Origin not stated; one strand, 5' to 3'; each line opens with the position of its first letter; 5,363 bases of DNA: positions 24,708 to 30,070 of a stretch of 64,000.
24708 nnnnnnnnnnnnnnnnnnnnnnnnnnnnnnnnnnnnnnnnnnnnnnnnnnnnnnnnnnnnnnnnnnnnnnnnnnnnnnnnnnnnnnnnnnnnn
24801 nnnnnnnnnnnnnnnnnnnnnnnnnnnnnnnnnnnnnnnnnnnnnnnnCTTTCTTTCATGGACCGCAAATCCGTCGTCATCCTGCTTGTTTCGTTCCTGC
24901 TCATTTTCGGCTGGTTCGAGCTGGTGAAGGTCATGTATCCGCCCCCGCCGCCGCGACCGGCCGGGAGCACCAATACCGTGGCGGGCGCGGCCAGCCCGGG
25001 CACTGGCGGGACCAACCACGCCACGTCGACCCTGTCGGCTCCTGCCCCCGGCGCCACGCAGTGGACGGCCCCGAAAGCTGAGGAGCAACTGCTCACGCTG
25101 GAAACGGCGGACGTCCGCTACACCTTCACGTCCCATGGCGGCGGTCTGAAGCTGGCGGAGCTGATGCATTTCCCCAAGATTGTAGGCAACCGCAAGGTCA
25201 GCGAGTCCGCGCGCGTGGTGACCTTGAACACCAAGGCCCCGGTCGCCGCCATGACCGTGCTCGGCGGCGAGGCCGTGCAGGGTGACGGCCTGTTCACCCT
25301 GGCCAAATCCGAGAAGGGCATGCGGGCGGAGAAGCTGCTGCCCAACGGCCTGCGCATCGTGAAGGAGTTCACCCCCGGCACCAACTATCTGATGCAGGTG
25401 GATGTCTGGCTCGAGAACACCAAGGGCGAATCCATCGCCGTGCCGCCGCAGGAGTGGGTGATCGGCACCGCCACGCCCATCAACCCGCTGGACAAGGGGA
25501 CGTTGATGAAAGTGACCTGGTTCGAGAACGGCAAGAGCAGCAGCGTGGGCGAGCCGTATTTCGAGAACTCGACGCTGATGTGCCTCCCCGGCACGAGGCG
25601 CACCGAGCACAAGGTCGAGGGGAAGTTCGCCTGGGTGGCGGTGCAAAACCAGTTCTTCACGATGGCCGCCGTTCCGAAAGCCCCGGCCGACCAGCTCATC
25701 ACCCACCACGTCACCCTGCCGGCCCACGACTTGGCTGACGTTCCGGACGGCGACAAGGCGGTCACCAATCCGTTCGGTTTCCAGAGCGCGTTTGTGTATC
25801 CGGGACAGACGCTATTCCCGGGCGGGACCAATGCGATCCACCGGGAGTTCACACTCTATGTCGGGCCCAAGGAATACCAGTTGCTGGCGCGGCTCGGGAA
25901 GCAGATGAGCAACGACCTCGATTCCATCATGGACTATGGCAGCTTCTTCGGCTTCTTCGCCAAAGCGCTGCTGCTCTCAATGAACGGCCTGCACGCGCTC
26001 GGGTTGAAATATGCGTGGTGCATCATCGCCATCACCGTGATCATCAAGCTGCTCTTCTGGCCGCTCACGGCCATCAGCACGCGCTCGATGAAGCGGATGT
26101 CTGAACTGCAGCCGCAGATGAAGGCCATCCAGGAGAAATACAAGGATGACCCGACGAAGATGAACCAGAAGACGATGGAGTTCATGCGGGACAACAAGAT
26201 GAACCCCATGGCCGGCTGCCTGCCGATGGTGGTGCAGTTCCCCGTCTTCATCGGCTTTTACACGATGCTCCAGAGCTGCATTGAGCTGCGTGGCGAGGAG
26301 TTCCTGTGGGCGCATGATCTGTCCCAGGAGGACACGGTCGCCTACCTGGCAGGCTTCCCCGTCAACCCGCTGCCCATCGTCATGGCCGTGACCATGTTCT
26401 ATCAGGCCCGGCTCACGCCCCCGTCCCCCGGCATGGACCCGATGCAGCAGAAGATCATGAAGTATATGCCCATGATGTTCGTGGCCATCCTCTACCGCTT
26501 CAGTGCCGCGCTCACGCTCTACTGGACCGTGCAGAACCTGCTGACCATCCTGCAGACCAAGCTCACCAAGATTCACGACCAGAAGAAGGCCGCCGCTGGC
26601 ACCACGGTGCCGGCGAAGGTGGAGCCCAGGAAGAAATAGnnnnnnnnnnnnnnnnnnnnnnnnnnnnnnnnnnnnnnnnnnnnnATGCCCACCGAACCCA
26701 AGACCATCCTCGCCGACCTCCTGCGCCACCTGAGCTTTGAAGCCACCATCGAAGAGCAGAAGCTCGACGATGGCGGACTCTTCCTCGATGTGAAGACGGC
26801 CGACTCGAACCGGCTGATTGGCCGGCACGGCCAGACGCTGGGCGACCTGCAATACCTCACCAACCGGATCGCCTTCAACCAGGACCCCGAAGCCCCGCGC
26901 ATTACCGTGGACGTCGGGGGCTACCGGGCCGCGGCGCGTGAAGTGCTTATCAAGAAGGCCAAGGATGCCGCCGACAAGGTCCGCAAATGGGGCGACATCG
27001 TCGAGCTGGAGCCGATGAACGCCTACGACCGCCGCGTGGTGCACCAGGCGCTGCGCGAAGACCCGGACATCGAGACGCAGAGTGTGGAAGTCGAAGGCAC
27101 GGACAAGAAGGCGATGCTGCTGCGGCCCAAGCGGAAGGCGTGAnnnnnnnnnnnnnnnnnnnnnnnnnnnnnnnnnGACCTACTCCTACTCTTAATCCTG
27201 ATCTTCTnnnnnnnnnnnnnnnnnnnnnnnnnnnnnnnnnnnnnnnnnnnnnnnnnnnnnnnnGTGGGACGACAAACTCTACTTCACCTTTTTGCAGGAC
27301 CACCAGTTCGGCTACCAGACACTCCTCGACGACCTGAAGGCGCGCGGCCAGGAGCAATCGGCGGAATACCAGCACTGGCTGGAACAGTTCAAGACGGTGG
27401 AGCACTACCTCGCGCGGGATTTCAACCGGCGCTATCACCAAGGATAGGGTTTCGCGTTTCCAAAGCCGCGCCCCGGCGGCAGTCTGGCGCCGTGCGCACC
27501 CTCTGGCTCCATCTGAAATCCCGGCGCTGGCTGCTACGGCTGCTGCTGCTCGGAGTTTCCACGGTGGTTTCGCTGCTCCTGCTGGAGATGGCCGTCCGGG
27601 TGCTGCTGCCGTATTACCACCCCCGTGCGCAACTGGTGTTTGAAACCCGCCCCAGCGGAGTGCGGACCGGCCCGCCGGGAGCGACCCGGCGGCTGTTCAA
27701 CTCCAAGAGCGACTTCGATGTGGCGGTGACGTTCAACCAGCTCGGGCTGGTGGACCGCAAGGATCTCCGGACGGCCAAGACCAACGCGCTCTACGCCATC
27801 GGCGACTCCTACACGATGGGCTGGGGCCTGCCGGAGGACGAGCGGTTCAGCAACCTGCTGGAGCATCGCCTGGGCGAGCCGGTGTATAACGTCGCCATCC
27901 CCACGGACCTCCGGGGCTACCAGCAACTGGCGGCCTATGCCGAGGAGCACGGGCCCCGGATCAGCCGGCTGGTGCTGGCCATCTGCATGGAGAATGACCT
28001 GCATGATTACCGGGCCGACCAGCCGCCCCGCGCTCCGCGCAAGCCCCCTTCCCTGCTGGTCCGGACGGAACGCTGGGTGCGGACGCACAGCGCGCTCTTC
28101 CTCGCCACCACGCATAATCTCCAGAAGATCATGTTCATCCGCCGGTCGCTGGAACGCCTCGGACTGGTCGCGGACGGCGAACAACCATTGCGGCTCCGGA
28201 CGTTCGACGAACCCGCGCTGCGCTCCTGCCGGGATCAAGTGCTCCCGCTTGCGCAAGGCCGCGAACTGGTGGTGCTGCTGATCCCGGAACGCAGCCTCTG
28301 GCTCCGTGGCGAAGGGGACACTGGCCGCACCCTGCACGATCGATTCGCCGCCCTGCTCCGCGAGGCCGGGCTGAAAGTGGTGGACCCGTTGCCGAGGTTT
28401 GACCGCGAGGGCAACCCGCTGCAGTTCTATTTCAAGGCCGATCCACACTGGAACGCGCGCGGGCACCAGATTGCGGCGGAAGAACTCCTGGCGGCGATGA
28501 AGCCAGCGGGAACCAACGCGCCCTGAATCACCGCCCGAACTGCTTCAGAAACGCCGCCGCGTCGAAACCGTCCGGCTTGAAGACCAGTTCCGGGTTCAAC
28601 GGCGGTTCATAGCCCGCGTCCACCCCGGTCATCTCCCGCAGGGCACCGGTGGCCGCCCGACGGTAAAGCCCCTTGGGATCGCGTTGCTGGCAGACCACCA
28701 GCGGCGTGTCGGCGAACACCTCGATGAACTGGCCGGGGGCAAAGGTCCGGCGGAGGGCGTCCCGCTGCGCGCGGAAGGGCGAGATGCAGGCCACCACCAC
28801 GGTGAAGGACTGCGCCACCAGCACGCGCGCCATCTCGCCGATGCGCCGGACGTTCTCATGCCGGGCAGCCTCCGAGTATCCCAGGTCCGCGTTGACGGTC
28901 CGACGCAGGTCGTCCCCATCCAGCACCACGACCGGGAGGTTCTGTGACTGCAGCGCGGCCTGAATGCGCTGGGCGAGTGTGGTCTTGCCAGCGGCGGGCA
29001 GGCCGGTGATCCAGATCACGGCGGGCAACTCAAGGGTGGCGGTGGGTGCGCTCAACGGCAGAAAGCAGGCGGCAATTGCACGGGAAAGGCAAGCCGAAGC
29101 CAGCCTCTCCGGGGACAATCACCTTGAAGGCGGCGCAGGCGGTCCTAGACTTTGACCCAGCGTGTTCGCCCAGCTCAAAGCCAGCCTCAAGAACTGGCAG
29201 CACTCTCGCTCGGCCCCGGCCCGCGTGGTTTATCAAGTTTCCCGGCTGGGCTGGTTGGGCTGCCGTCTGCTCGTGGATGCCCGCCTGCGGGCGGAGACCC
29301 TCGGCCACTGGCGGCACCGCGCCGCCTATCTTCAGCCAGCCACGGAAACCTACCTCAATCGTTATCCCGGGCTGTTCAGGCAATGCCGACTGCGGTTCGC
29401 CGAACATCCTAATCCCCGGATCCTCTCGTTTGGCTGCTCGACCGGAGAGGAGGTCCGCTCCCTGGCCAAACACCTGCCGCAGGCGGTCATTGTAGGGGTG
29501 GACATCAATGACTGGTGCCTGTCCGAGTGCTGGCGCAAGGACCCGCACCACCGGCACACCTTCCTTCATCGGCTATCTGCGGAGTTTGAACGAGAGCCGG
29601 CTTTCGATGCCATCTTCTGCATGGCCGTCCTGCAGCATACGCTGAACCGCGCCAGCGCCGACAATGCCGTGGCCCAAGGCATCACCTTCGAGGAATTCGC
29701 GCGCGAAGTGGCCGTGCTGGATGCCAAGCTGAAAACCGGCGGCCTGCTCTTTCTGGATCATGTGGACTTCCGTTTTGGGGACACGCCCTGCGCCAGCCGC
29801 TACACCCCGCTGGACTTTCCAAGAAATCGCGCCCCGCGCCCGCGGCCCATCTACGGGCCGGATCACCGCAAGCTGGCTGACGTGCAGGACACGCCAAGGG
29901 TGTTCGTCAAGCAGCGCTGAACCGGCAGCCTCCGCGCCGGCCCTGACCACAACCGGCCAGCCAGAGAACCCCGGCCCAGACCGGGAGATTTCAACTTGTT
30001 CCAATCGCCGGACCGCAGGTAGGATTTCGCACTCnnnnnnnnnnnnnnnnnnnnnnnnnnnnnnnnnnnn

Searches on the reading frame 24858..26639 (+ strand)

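Call 66: search_protein_families(library=pfam, max_evalue=0.001, proteins=[window:24858-26639:+])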
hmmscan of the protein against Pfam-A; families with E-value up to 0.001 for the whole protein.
window:24858-26639:+ (593 aa): 2 families
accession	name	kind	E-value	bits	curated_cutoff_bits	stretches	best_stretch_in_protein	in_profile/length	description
PF02096.25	60KD_IMP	-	2.8e-56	190.4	35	1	385-570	1-161/163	60Kd inner membrane protein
PF14849.12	YidC_periplas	-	6.7e-18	66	24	1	79-371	2-280/283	YidC periplasmic domain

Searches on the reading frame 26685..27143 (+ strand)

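Call 66: search_protein_families(library=pfam, max_evalue=0.001, proteins=[window:26685-27143:+])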
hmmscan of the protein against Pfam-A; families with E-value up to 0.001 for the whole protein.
window:26685-27143:+ (152 aa): 2 families
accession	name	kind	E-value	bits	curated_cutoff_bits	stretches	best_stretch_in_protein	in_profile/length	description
PF01424.28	R3H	-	9.8e-12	45.2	26.8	1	88-141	3-54/60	R3H domain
PF13083.13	KH_KhpA-B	-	9e-08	32.4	32.1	1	10-69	9-67/73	KhpA/KhpB, KH domain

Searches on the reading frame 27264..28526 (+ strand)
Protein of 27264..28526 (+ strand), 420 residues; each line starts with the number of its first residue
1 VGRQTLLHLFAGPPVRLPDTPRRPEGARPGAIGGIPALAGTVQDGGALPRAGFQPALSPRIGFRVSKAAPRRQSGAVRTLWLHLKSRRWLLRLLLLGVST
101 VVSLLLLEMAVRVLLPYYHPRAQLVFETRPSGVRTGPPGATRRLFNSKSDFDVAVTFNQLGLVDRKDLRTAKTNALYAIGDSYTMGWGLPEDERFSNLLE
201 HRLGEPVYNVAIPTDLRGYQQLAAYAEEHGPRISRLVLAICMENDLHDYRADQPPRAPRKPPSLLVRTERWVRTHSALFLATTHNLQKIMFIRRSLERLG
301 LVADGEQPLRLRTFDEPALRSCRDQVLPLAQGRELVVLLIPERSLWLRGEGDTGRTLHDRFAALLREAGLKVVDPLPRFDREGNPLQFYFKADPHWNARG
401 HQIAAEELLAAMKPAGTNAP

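Call 66: search_protein_families(library=pfam, max_evalue=0.001, proteins=[window:27264-28526:+])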
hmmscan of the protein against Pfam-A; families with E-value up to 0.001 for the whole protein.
window:27264-28526:+ (420 aa): 2 families
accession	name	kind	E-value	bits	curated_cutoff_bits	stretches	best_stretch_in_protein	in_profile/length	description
PF16822.11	ALGX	-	1.9e-11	44.6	26.5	1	330-415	41-133/268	SGNH hydrolase-like domain, acetyltransferase AlgX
PF13472.12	Lipase_GDSL_2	-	6.4e-08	33.7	32.9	1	178-403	1-178/178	GDSL-like Lipase/Acylhydrolase family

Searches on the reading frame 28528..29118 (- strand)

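Call 66: search_protein_families(library=pfam, max_evalue=0.001, proteins=[window:28528-29118:-])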
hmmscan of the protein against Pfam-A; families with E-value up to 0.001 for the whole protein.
window:28528-29118:- (196 aa): 6 families
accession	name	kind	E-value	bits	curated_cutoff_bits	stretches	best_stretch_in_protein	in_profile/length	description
PF01583.26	APS_kinase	-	3.4e-53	180.2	21.1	1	32-180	2-151/152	Adenylylsulphate kinase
PF13671.12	AAA_33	-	8.8e-10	39.5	27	1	34-147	1-115/143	AAA domain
PF08433.16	KTI12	-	9.9e-08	32.2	22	1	34-92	3-58/271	Chromatin associated protein KTI12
PF06414.18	Zeta_toxin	-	4.3e-07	30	22.3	1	30-107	14-90/199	Zeta toxin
PF13238.12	AAA_18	-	0.00026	21.9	29.4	1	35-78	1-35/128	AAA domain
PF24883.2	NPHP3_N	-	0.00088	19.9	24.8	0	33-64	23-54/164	Nephrocystin 3, N-terminal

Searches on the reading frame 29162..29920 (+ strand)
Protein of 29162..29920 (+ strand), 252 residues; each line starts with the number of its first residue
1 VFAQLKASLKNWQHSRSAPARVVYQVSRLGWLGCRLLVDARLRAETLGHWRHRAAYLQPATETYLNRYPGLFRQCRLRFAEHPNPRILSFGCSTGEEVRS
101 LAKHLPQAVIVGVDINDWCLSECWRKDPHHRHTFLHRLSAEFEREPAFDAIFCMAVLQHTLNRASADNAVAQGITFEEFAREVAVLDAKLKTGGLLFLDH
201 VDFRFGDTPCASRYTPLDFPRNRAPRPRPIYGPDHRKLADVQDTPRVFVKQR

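Call 66: search_protein_families(library=pfam, max_evalue=0.001, proteins=[window:29162-29920:+])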
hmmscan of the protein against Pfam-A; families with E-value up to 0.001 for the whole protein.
window:29162-29920:+ (252 aa): 5 families
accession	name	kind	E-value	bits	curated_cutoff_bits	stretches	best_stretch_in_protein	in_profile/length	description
PF08242.18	Methyltransf_12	-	9.8e-09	36.3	30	1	88-165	1-83/98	Methyltransferase domain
PF13489.12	Methyltransf_23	-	1.2e-08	35.3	27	1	72-204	9-122/164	Methyltransferase domain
PF13649.12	Methyltransf_25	-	3.6e-08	34.4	27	1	87-170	1-86/97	Methyltransferase domain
PF08241.18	Methyltransf_11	-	1.5e-06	29.2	21.2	1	88-165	1-78/95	Methyltransferase domain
PF01739.24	CheR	-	0.00048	20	27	0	82-121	30-78/195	CheR methyltransferase, SAM binding domain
